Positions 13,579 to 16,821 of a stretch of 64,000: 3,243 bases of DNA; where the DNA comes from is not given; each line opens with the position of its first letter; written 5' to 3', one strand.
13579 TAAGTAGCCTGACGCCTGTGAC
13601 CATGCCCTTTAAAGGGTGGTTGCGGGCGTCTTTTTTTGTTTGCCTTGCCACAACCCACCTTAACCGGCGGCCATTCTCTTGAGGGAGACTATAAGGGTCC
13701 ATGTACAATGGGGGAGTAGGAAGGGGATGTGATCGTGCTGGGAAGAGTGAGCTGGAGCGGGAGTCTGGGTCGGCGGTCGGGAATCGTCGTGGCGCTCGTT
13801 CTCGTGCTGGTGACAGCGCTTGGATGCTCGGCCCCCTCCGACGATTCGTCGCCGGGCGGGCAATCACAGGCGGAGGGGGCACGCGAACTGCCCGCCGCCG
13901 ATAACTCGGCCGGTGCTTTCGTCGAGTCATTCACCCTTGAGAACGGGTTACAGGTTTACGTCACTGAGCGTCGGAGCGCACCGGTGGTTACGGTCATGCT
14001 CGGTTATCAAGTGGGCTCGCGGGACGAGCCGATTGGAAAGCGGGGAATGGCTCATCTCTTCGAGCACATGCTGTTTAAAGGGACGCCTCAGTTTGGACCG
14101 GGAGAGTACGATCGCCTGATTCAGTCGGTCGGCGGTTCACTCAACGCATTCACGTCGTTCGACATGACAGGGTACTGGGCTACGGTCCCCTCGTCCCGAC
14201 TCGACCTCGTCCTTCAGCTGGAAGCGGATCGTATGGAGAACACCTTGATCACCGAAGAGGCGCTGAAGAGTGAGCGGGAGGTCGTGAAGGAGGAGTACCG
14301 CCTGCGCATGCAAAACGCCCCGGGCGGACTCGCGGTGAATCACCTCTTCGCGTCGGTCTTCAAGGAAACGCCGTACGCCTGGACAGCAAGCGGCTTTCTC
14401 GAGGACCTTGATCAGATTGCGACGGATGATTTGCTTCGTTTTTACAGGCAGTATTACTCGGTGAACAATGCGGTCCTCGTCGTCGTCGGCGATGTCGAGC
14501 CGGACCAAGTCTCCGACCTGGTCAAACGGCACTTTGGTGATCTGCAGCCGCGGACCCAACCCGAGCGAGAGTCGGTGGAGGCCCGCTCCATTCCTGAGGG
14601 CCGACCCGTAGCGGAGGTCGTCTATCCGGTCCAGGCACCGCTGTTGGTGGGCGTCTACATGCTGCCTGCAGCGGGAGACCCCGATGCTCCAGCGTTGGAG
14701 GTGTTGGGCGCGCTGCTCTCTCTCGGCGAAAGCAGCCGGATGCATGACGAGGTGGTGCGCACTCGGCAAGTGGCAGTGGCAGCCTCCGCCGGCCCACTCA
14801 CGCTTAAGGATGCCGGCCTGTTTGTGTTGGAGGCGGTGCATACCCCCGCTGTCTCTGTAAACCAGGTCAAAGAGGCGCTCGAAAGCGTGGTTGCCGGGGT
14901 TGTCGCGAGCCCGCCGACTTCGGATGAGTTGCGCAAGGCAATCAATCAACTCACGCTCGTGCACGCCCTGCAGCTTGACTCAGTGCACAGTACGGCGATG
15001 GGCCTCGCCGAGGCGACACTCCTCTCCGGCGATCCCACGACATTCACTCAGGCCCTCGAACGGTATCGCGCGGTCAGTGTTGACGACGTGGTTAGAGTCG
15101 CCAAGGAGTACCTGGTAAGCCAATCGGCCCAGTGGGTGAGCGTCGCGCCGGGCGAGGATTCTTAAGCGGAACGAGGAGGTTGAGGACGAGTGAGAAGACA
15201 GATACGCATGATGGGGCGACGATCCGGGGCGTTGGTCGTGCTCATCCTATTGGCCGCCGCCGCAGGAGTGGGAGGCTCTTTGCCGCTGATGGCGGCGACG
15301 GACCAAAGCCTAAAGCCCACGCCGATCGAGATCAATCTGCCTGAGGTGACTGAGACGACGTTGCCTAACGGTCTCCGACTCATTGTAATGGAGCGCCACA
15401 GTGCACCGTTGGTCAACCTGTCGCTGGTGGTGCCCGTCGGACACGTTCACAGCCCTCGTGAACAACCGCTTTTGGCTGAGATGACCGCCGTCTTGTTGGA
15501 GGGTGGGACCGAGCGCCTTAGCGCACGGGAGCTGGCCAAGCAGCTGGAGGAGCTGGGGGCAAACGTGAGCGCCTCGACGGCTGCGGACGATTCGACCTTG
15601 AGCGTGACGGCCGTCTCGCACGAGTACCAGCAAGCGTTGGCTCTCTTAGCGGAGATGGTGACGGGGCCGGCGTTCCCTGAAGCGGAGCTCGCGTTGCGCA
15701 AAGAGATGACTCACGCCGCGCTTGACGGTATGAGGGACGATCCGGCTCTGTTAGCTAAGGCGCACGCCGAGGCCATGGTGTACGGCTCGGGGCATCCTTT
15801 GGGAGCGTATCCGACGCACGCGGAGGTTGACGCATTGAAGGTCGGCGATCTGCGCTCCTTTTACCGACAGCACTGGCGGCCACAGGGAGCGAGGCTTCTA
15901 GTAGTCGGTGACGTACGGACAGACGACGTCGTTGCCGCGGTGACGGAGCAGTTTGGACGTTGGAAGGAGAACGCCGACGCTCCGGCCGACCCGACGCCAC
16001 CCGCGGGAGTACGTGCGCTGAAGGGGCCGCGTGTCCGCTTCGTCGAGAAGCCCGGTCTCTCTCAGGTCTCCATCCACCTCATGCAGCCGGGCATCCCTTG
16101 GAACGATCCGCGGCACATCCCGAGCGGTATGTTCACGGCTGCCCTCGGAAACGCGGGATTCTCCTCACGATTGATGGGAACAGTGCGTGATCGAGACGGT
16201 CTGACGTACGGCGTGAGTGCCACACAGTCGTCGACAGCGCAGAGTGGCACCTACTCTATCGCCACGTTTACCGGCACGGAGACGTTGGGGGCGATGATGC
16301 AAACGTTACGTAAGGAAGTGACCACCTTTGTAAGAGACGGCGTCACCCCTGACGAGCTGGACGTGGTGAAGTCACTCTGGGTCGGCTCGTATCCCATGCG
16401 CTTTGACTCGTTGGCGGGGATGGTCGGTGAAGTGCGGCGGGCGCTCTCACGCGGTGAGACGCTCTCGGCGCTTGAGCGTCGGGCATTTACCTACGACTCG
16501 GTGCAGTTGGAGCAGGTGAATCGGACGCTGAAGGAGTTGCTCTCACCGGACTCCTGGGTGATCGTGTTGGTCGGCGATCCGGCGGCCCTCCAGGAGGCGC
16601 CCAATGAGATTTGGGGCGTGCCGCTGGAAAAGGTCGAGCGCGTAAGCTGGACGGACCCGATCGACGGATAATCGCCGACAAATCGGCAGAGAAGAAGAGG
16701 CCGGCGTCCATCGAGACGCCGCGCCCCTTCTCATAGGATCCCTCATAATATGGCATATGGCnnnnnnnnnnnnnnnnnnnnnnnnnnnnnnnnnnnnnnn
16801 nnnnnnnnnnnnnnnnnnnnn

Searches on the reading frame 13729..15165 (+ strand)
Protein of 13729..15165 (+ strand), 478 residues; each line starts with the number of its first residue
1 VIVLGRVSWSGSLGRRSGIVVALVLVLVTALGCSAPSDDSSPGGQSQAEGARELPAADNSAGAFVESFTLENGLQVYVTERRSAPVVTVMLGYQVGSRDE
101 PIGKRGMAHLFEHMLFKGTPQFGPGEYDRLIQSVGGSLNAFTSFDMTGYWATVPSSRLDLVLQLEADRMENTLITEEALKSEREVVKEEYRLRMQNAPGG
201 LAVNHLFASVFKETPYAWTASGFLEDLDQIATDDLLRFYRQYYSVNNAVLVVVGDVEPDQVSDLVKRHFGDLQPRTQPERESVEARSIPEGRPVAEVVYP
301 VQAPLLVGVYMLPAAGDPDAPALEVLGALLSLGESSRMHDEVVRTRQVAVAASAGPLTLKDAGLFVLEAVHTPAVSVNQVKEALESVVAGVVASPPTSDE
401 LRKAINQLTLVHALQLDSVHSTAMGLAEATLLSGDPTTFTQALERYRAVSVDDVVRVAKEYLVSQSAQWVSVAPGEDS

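Call 4: search_protein_families(library=pfam, proteins=[window:13729-15165:+])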
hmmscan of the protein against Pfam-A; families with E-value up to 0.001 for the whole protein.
window:13729-15165:+ (478 aa): 2 families
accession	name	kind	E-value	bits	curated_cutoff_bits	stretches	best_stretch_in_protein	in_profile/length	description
PF05193.26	Peptidase_M16_C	-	1.5e-28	100.4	23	1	232-408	4-181/181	Peptidase M16 inactive domain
PF00675.25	Peptidase_M16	-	2.8e-24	86.1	22.3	1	78-216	3-141/149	Insulinase (Peptidase family M16)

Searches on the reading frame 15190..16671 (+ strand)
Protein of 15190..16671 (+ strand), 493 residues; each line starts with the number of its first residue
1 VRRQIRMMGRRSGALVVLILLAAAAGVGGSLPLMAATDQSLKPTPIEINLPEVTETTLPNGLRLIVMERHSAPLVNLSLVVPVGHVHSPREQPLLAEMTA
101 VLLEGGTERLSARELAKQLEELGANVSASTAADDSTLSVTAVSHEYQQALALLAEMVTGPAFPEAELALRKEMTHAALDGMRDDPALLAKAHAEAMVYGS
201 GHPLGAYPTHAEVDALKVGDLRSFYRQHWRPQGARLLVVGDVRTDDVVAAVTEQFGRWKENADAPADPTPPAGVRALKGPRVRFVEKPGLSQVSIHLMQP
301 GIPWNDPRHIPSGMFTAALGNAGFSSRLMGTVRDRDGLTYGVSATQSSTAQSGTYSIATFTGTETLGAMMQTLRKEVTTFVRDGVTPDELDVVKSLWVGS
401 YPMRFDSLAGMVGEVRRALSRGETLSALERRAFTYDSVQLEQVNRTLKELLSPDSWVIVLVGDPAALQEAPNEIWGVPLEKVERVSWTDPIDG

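Call 4: search_protein_families(library=pfam, proteins=[window:15190-16671:+])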
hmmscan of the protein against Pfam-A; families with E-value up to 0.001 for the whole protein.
window:15190-16671:+ (493 aa): 2 families
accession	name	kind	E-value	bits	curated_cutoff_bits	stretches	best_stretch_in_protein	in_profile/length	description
PF05193.26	Peptidase_M16_C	-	7.5e-34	117.6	23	1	218-395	4-179/181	Peptidase M16 inactive domain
PF00675.25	Peptidase_M16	-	1.8e-12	47.8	22.3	1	66-189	3-129/149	Insulinase (Peptidase family M16)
